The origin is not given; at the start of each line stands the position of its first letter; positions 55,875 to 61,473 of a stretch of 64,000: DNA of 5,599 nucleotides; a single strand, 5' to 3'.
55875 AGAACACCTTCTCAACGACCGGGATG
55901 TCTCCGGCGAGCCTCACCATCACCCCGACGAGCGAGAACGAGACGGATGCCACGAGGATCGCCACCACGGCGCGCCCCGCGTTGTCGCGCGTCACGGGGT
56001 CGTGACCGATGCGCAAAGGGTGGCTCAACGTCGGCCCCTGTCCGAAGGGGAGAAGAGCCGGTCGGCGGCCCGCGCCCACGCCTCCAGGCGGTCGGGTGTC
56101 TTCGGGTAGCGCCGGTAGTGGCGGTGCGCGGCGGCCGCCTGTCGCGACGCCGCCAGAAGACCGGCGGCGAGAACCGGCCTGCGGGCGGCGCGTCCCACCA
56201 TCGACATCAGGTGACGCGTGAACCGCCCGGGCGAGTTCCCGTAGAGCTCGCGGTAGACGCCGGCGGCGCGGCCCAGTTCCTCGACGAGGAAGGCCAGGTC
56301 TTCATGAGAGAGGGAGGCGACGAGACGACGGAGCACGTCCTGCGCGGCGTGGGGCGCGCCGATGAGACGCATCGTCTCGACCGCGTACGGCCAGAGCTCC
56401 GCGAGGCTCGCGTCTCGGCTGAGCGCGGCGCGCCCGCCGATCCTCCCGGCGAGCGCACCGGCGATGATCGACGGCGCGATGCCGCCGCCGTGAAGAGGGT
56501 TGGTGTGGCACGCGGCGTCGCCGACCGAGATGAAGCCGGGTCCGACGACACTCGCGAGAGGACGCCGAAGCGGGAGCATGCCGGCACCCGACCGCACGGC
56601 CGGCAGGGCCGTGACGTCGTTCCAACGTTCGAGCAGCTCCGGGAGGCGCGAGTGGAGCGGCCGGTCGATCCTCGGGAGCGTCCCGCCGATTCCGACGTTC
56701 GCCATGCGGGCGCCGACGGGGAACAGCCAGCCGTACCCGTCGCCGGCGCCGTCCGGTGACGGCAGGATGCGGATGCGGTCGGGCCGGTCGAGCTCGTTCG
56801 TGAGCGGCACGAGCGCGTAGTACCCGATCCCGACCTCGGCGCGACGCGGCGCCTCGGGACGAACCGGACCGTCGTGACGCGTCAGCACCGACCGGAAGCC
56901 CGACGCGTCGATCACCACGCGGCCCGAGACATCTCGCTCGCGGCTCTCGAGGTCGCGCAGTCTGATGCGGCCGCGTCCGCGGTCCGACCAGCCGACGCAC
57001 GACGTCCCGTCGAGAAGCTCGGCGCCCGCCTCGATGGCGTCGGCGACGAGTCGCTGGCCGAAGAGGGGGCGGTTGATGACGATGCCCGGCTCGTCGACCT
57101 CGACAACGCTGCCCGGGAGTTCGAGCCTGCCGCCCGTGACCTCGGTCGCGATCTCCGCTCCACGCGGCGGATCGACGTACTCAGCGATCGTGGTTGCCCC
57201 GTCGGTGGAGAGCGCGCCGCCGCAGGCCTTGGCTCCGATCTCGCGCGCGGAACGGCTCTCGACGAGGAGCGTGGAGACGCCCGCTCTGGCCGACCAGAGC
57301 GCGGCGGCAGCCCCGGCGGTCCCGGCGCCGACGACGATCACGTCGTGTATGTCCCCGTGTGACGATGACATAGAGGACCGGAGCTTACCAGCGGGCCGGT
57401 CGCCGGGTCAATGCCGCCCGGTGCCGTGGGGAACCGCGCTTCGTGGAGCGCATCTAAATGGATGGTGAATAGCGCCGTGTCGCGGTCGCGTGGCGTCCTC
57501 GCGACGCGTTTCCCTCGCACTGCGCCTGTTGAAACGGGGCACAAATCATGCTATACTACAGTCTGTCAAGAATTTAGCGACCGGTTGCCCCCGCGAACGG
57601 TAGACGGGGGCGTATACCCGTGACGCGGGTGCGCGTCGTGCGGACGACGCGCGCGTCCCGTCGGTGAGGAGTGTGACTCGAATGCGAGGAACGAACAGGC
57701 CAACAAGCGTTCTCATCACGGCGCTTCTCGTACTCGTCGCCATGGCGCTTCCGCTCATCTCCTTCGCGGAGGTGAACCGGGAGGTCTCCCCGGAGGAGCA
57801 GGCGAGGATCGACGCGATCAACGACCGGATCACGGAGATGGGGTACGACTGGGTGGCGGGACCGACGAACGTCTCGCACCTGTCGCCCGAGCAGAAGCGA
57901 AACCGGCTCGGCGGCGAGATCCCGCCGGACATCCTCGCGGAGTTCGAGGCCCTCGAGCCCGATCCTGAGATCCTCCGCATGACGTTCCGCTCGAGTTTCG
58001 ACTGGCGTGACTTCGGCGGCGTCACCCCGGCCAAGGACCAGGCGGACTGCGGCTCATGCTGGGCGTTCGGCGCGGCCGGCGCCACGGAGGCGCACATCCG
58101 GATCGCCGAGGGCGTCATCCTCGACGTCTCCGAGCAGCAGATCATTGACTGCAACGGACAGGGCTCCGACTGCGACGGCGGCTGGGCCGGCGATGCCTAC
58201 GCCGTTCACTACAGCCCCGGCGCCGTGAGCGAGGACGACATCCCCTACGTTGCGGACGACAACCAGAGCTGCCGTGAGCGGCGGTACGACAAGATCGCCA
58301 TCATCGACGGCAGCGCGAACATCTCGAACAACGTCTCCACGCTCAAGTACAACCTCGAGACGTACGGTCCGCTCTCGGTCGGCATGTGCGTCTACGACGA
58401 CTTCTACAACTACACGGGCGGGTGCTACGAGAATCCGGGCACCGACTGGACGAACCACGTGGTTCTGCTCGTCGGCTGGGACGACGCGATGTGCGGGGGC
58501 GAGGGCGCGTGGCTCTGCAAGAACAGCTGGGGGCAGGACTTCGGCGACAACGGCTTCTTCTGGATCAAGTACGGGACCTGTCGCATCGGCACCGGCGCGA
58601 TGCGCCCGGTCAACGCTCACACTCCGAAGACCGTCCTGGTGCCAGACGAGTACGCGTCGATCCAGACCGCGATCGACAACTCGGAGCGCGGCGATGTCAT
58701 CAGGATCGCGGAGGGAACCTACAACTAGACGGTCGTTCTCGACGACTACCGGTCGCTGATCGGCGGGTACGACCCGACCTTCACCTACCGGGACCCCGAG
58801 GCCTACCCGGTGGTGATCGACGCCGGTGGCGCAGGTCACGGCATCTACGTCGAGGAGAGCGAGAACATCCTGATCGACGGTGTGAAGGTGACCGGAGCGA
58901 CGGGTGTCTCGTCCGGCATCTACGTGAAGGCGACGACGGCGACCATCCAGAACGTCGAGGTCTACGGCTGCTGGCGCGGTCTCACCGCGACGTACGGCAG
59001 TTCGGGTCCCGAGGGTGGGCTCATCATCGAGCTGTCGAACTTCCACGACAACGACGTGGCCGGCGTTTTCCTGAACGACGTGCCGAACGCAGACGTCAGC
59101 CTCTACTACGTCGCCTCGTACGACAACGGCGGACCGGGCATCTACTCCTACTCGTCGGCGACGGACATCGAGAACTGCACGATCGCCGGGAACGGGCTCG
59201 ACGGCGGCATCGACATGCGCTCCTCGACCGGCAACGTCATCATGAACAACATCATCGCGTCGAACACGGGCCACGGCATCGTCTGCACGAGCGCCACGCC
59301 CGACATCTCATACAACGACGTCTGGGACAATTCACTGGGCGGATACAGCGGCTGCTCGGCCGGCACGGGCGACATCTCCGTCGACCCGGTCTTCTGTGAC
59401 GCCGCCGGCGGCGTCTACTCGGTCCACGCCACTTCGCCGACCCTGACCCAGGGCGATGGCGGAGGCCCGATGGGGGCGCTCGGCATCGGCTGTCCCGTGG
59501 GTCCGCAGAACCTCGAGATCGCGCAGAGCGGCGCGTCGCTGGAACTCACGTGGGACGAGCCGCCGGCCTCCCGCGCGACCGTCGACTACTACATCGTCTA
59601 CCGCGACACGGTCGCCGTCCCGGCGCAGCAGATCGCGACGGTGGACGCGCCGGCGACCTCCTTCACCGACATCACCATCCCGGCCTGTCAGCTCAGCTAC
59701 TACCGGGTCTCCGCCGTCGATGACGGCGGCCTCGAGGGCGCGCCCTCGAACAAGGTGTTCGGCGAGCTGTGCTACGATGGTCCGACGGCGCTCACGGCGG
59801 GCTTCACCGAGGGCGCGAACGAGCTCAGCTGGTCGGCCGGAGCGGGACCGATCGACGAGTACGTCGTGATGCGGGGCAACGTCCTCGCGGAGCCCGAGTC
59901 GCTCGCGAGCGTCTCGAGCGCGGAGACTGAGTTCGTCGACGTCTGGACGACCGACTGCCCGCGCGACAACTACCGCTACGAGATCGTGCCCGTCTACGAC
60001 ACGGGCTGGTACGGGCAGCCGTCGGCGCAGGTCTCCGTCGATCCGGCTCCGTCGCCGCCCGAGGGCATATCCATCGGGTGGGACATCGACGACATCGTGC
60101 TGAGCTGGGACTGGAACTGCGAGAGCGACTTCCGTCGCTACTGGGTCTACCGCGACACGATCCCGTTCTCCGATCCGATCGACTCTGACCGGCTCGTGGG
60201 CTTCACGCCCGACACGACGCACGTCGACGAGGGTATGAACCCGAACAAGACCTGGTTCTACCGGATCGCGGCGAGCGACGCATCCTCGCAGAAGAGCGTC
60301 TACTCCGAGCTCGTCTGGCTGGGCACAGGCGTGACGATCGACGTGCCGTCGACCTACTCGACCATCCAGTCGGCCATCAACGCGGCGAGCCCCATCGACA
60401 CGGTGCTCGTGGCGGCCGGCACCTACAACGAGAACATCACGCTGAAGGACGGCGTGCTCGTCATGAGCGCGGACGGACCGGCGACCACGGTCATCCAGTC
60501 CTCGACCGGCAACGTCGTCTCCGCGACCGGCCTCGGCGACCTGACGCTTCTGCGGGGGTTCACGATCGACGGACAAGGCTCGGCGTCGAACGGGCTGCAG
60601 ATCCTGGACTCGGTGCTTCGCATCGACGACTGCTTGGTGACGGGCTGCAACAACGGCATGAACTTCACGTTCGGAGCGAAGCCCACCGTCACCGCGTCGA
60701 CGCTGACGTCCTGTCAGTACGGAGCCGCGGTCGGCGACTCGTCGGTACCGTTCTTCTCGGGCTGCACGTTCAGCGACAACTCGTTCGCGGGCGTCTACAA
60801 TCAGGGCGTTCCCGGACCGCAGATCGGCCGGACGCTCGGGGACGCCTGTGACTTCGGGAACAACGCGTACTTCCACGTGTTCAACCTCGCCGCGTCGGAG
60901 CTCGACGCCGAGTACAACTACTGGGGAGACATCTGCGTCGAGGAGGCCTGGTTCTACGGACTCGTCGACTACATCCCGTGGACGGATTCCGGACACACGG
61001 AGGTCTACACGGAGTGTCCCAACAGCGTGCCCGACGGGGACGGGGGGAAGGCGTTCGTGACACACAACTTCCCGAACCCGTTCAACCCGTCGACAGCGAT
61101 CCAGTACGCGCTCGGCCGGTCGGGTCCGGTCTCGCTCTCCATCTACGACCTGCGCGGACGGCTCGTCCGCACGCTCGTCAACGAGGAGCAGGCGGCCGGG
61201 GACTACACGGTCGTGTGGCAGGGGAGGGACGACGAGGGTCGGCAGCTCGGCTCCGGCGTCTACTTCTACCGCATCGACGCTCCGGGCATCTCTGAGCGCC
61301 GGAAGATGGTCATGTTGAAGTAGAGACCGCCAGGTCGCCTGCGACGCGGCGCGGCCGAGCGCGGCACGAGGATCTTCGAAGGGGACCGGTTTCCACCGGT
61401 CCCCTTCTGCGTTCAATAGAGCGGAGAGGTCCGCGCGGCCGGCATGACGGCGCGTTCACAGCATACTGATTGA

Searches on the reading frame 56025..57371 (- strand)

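Call 71: search_protein_families(library=pfam, proteins=[window:56025-57371:-], max_evalue=0.001)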
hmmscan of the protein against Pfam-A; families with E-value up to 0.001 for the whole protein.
window:56025-57371:- (448 aa): 8 families
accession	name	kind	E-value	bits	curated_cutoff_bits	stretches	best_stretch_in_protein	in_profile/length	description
PF12831.13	FAD_oxidored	-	1.7e-11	44.5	27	1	10-167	1-154/416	FAD dependent oxidoreductase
PF01134.28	GIDA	-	1e-07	31.8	22.1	1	10-69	1-59/391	Glucose inhibited division protein A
PF01266.30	DAO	-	1.3e-06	28.6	27.9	0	85-278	134-322/353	FAD dependent oxidoreductase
PF07992.20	Pyr_redox_2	-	1.4e-06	28.4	26.1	1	9-165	1-115/291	Pyridine nucleotide-disulphide oxidoreductase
PF04820.20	Trp_halogenase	-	5.3e-06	26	21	0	99-165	155-219/458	Tryptophan halogenase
PF01494.25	FAD_binding_3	-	3.2e-05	23.7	22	1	10-163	3-163/349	FAD binding domain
PF22578.2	GGR_cat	-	3.7e-05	24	27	1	198-229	18-49/88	Geranylgeranyl reductase catalytic domain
PF00890.30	FAD_binding_2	-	0.0001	22.1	20.4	1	10-54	1-45/414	FAD binding domain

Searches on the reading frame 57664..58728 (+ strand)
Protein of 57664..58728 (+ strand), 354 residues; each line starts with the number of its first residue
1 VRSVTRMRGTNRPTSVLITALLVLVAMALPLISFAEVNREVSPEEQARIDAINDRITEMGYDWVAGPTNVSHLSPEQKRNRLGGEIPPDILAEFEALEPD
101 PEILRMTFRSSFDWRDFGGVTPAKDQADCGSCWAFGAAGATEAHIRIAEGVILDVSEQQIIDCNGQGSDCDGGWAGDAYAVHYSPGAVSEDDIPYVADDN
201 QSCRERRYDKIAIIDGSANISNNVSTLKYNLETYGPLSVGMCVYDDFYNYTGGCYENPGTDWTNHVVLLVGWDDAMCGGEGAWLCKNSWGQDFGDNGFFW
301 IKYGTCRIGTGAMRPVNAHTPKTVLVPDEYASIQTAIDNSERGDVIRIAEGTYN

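Call 71: search_protein_families(library=pfam, proteins=[window:57664-58728:+], max_evalue=0.001)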
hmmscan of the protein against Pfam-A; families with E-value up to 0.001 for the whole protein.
window:57664-58728:+ (354 aa): 1 family
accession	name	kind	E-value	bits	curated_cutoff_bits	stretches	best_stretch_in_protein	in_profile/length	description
PF00112.29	Peptidase_C1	-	3.1e-52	178.3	20.7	1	110-313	3-217/220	Papain family cysteine protease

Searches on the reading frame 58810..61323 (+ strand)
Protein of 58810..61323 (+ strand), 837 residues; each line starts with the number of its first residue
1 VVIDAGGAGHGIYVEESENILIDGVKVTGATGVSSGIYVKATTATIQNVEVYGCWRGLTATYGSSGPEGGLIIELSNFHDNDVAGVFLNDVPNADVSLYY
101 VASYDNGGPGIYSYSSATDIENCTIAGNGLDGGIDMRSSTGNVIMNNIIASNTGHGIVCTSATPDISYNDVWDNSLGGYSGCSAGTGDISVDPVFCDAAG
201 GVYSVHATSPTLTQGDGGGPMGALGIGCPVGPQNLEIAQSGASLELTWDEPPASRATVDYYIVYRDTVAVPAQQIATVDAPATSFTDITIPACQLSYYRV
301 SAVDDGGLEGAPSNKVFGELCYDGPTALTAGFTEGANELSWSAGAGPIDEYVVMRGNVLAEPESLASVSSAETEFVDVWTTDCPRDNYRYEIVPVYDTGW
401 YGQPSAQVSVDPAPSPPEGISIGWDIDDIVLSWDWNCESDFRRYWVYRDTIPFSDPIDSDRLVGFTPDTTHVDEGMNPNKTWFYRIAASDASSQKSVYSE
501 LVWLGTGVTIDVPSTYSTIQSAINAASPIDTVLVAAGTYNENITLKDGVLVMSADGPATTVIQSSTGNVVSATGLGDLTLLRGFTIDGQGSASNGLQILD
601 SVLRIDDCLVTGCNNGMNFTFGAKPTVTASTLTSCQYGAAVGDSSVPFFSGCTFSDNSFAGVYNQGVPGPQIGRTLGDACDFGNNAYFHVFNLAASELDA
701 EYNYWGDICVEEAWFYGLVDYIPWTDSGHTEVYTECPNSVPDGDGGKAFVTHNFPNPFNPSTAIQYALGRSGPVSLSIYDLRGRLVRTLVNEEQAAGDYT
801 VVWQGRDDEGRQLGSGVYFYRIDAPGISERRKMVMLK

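Call 71: search_protein_families(library=pfam, proteins=[window:58810-61323:+], max_evalue=0.001)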
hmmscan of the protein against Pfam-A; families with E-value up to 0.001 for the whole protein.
window:58810-61323:+ (837 aa): 6 families
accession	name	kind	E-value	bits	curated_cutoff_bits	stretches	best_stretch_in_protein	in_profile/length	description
PF13229.12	Beta_helix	-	3.9e-22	79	25.9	2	11-164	2-149/158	Right handed beta helix region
PF05048.19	NosD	-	3.6e-14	53.1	23.6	2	9-129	38-150/212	Periplasmic copper-binding protein (NosD)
PF13860.13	FlgD_ig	-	7.5e-11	42.3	27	1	772-822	23-73/79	FlgD Ig-like domain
PF00041.27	fn3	-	4e-07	30.6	25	0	232-286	3-52/84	Fibronectin type III domain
PF18962.6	Por_Secre_tail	-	0.00022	21.9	27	0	754-833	2-73/75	Secretion system C-terminal sorting domain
PF13585.12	CHU_C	-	0.00029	21.3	27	0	774-825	29-73/86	CHU_C Type IX secretion signal domain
